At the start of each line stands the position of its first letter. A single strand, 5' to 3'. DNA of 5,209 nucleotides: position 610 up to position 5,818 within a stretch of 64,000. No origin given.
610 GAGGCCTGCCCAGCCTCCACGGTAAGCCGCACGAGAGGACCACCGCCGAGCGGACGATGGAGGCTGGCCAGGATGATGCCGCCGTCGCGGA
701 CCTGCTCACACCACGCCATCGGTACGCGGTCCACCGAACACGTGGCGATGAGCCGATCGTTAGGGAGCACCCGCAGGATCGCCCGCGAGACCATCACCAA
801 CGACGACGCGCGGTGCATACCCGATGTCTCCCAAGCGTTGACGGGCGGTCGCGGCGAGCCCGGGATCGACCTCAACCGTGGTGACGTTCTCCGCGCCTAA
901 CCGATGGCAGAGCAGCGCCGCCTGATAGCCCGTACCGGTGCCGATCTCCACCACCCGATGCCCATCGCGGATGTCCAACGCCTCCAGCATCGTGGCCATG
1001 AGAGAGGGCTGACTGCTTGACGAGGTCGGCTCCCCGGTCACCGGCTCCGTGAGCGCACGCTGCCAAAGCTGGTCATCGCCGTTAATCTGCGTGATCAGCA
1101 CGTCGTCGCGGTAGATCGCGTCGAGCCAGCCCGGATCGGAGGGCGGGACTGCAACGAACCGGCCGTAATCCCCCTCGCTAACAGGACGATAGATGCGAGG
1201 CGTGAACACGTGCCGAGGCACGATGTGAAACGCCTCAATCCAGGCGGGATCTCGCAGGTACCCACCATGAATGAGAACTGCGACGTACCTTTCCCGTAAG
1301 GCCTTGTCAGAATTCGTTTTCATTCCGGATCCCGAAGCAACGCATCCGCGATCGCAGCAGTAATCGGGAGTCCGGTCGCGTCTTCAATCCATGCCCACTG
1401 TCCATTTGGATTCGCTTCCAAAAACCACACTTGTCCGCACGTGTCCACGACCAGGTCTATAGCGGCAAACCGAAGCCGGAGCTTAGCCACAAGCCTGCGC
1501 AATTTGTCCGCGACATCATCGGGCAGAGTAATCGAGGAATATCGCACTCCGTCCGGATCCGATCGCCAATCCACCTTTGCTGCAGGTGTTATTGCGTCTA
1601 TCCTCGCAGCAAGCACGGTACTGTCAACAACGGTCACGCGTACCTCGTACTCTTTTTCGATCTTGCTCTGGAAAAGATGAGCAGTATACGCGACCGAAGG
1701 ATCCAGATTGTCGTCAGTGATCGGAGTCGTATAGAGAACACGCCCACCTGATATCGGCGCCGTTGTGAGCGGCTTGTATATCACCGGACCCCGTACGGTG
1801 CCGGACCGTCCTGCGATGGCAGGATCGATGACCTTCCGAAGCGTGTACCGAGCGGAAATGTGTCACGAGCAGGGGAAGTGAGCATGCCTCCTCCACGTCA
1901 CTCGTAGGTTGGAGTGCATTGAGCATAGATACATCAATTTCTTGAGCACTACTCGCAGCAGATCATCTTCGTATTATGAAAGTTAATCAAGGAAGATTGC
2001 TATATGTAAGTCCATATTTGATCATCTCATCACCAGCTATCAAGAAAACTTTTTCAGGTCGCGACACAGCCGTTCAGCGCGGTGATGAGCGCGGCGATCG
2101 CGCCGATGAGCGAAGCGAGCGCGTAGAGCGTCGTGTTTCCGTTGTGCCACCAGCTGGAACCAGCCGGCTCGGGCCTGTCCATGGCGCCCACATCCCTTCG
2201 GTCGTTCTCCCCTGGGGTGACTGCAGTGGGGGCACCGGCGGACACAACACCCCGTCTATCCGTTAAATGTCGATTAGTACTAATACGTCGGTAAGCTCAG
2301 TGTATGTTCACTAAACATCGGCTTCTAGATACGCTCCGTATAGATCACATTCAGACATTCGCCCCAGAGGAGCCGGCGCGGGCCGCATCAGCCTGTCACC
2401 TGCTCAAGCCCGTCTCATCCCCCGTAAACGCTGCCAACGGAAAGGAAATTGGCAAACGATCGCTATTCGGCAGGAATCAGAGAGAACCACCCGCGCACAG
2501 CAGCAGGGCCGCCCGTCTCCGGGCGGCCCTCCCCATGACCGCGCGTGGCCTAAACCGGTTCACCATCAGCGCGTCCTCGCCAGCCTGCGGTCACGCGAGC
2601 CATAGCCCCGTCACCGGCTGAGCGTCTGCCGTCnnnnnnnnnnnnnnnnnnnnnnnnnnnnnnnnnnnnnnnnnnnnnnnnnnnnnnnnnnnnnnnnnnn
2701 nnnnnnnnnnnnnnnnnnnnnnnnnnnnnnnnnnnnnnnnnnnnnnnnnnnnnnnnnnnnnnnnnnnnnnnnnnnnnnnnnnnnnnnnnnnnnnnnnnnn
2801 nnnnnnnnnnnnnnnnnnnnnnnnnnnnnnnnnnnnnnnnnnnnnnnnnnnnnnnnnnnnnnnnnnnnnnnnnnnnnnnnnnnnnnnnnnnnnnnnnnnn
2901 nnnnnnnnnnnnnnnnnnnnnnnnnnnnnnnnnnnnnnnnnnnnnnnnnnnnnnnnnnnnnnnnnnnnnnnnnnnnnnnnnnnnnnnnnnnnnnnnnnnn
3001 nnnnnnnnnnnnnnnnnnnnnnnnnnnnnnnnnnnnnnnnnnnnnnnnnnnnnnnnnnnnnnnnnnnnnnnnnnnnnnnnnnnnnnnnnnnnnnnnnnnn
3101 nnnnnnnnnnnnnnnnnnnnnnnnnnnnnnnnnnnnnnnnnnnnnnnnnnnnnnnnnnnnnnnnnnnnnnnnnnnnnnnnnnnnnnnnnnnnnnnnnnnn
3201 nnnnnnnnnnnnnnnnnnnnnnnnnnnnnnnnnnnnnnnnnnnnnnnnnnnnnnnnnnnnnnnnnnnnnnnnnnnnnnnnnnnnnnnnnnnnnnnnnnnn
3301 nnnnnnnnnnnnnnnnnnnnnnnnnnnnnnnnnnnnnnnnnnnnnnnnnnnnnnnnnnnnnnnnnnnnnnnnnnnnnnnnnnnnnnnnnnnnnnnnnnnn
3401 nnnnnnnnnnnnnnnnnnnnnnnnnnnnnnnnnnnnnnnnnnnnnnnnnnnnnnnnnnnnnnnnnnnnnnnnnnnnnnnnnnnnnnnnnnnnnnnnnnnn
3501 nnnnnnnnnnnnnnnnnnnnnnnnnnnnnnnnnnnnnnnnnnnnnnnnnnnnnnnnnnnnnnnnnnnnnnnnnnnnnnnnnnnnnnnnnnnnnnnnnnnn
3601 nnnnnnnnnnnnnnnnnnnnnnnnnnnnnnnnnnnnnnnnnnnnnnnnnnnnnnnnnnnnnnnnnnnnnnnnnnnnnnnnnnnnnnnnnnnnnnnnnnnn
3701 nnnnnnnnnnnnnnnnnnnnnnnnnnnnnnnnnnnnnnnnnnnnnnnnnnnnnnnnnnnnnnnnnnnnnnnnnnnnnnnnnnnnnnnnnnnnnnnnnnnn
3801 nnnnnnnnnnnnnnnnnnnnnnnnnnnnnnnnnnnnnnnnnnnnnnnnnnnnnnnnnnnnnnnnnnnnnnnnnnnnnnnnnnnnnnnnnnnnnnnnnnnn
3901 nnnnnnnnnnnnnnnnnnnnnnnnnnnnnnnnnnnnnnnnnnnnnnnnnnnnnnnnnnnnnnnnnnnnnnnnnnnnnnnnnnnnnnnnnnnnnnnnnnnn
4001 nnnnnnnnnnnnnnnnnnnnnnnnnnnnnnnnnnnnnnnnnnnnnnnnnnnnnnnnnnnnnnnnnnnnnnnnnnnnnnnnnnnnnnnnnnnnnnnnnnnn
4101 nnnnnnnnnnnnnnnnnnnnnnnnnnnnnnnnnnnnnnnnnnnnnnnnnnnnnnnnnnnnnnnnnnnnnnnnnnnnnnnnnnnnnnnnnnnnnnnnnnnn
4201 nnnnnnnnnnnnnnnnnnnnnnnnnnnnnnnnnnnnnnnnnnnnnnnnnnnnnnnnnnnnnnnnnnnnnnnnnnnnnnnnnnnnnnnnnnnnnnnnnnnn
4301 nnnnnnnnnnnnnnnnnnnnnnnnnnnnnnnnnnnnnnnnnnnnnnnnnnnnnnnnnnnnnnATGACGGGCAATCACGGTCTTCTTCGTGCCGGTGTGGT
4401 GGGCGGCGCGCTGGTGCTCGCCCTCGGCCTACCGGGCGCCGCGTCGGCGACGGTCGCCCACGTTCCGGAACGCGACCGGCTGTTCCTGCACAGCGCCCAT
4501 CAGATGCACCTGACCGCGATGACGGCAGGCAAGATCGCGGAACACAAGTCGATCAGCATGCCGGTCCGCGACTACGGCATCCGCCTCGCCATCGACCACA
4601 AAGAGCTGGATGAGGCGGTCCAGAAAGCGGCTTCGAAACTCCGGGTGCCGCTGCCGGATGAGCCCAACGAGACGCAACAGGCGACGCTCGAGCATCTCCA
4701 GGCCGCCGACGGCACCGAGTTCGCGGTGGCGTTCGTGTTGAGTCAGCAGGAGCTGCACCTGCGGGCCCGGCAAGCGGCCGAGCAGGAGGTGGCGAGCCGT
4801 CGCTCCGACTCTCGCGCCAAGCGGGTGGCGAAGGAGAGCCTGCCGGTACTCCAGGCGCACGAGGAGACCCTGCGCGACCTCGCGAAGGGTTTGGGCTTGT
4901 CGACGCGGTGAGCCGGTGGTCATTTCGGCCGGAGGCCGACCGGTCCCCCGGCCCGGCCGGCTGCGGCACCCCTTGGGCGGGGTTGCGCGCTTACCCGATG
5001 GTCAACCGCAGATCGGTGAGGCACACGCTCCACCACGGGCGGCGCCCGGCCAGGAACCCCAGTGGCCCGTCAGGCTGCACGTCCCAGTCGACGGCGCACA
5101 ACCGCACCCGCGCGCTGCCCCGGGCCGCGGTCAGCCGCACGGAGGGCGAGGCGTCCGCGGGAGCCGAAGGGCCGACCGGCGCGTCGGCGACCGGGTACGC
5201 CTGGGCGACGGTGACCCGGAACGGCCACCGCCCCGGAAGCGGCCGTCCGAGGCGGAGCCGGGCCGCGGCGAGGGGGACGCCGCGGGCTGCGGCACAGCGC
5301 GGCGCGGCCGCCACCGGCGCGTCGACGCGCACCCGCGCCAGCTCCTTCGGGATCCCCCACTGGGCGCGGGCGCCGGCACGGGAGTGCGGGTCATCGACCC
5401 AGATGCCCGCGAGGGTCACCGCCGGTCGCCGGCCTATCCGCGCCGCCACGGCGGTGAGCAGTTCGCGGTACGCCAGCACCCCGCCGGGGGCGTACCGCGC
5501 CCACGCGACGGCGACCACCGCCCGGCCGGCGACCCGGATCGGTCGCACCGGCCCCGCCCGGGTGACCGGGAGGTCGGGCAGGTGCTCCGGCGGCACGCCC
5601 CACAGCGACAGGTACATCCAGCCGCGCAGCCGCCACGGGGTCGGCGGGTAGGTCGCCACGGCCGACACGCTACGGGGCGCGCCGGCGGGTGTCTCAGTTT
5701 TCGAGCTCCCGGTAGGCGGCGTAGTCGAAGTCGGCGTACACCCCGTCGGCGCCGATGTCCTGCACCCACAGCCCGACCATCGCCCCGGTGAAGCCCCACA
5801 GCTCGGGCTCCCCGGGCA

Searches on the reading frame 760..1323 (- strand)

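Call 55: search_protein_families(library=pfam, proteins=[window:760-1323:-], max_evalue=0.0001)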
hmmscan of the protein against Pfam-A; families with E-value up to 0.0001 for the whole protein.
window:760-1323:- (187 aa): 3 families
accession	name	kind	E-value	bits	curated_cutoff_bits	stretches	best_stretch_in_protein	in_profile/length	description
PF01135.25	PCMT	-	1.6e-17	64.4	20.3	1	101-187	54-142/210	Protein-L-isoaspartate(D-aspartate) O-methyltransferase (PCMT)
PF00398.26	RrnaAD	-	4.1e-07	29.8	24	1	106-164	16-72/263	Ribosomal RNA adenine dimethylase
PF13649.12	Methyltransf_25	-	1.6e-05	25.9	27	1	124-178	1-55/97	Methyltransferase domain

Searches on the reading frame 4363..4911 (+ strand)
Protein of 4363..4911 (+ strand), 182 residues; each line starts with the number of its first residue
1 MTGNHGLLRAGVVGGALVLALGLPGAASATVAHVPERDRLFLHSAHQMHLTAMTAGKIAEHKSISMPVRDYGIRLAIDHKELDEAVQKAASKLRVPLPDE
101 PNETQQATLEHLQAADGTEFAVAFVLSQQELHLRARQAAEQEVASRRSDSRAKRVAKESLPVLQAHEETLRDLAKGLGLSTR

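Call 55: search_protein_families(library=pfam, proteins=[window:4363-4911:+], max_evalue=0.0001)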
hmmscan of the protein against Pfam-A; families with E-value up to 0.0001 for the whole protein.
window:4363-4911:+ (182 aa): 1 family
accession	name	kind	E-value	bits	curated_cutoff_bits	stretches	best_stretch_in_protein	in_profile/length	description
PF13628.12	DUF4142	-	9e-25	88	27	1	37-173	2-138/138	Domain of unknown function (DUF4142)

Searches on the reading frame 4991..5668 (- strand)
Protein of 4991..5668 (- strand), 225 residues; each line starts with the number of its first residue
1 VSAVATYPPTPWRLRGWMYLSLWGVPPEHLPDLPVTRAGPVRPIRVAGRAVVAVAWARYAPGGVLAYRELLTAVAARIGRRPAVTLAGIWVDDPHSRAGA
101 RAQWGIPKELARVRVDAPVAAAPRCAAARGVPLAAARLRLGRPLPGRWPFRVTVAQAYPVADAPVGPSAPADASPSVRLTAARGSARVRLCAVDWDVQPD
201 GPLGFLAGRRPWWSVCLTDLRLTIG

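Call 55: search_protein_families(library=pfam, proteins=[window:4991-5668:-], max_evalue=0.0001)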
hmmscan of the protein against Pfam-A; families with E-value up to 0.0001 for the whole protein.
window:4991-5668:- (225 aa): 1 family
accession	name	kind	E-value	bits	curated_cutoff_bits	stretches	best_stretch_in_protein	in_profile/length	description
PF06314.16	ADC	-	2.2e-11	44.2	29.8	1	43-144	42-145/238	Acetoacetate decarboxylase (ADC)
